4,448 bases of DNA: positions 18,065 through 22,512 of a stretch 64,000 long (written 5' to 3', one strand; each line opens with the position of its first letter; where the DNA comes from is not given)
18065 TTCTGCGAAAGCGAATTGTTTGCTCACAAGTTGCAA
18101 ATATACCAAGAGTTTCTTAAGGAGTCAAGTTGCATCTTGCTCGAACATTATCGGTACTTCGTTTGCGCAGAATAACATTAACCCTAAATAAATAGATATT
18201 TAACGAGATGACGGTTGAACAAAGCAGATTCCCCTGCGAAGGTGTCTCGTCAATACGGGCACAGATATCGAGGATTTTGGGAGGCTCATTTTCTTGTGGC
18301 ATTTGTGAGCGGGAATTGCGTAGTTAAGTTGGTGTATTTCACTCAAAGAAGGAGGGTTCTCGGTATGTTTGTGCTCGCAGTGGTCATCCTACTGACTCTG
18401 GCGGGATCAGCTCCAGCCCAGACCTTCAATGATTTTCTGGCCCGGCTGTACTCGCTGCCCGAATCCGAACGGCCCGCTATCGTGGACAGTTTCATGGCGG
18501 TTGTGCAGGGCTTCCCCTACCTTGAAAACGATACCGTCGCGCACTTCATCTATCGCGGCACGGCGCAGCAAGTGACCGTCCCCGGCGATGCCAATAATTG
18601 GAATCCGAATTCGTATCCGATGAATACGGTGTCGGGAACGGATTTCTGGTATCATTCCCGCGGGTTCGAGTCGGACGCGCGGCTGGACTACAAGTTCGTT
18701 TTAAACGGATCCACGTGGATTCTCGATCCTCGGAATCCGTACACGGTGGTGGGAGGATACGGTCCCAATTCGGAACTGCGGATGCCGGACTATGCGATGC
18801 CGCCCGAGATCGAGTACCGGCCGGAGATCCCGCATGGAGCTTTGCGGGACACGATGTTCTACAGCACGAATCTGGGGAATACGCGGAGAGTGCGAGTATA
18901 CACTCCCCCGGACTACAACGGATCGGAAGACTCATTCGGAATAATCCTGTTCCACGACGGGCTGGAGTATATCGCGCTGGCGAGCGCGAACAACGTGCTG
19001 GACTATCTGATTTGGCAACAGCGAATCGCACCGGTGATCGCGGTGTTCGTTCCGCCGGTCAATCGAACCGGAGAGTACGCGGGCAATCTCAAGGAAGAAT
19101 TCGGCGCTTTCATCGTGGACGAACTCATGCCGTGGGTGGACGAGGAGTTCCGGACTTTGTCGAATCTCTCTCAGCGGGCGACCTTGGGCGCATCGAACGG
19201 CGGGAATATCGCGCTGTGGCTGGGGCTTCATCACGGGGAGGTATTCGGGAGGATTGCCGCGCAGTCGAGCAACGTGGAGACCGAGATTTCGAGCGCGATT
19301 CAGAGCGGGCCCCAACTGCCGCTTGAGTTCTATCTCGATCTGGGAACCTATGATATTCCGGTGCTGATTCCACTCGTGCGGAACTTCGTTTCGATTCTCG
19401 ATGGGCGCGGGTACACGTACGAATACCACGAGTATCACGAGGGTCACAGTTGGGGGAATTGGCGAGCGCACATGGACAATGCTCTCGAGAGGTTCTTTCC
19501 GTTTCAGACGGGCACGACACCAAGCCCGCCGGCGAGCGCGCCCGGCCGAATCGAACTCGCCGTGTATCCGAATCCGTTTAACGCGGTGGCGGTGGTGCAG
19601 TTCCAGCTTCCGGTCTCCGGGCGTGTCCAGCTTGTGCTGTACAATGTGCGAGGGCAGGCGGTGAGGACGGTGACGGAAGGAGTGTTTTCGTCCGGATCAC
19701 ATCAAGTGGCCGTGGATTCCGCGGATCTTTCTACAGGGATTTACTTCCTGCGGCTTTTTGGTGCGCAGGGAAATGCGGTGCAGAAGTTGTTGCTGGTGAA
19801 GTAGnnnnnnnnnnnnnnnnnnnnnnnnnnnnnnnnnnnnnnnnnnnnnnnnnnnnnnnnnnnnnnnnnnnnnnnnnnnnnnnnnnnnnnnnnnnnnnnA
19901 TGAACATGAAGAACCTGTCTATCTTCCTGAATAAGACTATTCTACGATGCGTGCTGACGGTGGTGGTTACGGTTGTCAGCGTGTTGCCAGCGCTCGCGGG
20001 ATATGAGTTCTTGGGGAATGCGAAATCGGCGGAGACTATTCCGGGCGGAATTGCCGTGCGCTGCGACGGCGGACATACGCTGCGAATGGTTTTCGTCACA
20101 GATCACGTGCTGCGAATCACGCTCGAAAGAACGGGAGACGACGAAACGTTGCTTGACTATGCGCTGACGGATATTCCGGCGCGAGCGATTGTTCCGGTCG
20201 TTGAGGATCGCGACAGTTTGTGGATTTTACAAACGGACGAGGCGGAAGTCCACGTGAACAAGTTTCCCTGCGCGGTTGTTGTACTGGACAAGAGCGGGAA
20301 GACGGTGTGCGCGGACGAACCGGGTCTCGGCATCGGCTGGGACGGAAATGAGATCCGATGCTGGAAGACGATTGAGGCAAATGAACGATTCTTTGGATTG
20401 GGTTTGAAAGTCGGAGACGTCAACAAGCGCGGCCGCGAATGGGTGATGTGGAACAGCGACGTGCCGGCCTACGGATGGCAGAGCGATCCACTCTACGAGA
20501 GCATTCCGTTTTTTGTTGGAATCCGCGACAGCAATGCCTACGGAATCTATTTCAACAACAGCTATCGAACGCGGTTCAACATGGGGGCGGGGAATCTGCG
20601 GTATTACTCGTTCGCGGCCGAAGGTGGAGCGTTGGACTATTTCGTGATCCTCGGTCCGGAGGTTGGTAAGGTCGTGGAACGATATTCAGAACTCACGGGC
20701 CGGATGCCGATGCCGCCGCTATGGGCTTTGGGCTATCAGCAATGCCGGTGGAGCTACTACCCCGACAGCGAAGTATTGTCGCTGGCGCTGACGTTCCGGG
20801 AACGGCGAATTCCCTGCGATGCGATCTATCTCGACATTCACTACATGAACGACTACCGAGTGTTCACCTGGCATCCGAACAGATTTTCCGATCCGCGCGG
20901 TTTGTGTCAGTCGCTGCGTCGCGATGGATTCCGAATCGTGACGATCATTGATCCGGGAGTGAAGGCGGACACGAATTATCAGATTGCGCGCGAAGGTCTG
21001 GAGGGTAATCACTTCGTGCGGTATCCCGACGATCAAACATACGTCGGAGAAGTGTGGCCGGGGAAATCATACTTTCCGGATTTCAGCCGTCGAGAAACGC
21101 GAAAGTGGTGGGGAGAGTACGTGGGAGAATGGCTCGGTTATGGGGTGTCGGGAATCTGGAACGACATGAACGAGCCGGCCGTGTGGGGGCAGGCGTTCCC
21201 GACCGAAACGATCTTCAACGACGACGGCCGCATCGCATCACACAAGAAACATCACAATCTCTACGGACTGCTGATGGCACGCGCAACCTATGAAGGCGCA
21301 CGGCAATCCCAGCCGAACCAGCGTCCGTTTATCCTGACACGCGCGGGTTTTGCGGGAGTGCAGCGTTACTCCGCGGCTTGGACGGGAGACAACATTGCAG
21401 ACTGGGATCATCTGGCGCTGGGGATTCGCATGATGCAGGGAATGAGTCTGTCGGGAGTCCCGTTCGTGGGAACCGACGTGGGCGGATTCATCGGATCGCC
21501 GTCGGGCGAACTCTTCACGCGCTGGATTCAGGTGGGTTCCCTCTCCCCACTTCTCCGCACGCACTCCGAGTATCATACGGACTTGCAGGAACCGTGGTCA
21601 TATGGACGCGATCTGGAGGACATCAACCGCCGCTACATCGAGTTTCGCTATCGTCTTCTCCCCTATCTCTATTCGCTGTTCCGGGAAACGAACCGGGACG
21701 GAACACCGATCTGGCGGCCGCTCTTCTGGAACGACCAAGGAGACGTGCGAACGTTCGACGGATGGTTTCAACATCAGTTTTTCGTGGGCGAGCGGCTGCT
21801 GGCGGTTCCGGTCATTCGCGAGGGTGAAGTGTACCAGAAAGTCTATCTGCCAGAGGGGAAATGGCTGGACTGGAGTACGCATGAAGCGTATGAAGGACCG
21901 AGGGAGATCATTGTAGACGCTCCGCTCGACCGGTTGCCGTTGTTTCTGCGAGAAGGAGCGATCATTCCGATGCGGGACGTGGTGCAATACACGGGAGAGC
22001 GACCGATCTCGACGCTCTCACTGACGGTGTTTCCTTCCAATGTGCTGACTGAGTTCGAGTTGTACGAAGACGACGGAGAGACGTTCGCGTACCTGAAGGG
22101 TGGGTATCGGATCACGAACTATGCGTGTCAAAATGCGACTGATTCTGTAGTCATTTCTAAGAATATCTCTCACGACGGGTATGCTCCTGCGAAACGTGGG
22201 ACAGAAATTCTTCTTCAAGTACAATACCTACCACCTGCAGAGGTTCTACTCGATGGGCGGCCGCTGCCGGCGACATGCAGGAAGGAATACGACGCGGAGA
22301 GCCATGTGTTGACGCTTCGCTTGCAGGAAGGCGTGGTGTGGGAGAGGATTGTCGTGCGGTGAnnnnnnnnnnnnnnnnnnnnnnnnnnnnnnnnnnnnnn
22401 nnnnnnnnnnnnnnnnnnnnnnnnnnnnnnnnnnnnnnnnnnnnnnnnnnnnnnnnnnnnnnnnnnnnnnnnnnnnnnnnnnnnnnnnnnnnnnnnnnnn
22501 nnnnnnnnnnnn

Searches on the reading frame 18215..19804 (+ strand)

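Call 8: search_protein_families(library=pfam, proteins=[window:18215-19804:+], max_evalue=0.01)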
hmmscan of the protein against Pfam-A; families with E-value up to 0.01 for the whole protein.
window:18215-19804:+ (529 aa): 3 families
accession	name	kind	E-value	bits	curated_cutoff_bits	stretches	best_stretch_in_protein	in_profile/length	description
PF00756.26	Esterase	-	4.7e-26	92.5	22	1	217-426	1-250/251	Putative esterase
PF18962.6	Por_Secre_tail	-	3.1e-09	37.4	27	1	450-526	1-74/75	Secretion system C-terminal sorting domain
PF02922.24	CBM_48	-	6.9e-05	23.5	22.4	1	107-172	12-81/83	Carbohydrate-binding module 48 (Isoamylase N-terminal domain)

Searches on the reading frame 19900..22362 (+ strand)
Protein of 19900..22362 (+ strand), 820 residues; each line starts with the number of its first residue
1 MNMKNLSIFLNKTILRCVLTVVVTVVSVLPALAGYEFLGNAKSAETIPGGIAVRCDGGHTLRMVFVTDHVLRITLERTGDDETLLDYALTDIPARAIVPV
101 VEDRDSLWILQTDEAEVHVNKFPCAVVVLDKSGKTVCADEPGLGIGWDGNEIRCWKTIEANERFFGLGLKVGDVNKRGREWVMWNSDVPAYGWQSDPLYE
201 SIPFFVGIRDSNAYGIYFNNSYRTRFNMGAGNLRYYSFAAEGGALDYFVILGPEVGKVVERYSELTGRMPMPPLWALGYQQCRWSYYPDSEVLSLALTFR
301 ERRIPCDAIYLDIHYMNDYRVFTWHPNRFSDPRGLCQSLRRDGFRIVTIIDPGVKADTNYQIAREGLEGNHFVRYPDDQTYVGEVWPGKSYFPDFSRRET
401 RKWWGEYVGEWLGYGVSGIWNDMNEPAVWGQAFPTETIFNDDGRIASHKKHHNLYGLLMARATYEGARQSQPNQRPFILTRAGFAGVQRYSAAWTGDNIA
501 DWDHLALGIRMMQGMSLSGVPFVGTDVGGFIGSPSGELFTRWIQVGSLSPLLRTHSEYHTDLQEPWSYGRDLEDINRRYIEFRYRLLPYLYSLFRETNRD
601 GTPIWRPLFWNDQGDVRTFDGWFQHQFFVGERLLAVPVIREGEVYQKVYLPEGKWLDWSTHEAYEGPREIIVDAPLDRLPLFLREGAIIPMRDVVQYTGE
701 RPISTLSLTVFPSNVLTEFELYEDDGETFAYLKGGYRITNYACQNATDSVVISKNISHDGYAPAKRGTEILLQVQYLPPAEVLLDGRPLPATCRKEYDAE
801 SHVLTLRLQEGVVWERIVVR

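Call 8: search_protein_families(library=pfam, proteins=[window:19900-22362:+], max_evalue=0.01)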
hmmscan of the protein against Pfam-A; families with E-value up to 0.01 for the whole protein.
window:19900-22362:+ (820 aa): 4 families
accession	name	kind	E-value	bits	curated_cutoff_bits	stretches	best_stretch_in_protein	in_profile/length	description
PF01055.32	Glyco_hydro_31_2nd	-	1.2e-121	406.5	23.5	1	270-593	2-328/328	Glycosyl hydrolases family 31 TIM-barrel domain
PF13802.12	Gal_mutarotas_2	-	2.3e-32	113.2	27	1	61-226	2-183/184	Glycosyl hydrolase 31 N-terminal galactose mutarotase-like domain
PF21365.3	Glyco_hydro_31_3rd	-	2.4e-22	79.6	24.4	1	601-689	1-87/87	Glycosyl hydrolase family 31 C-terminal domain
PF17137.9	DUF5110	-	7.1e-11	42.4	27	1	706-770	2-66/71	Domain of unknown function (DUF5110)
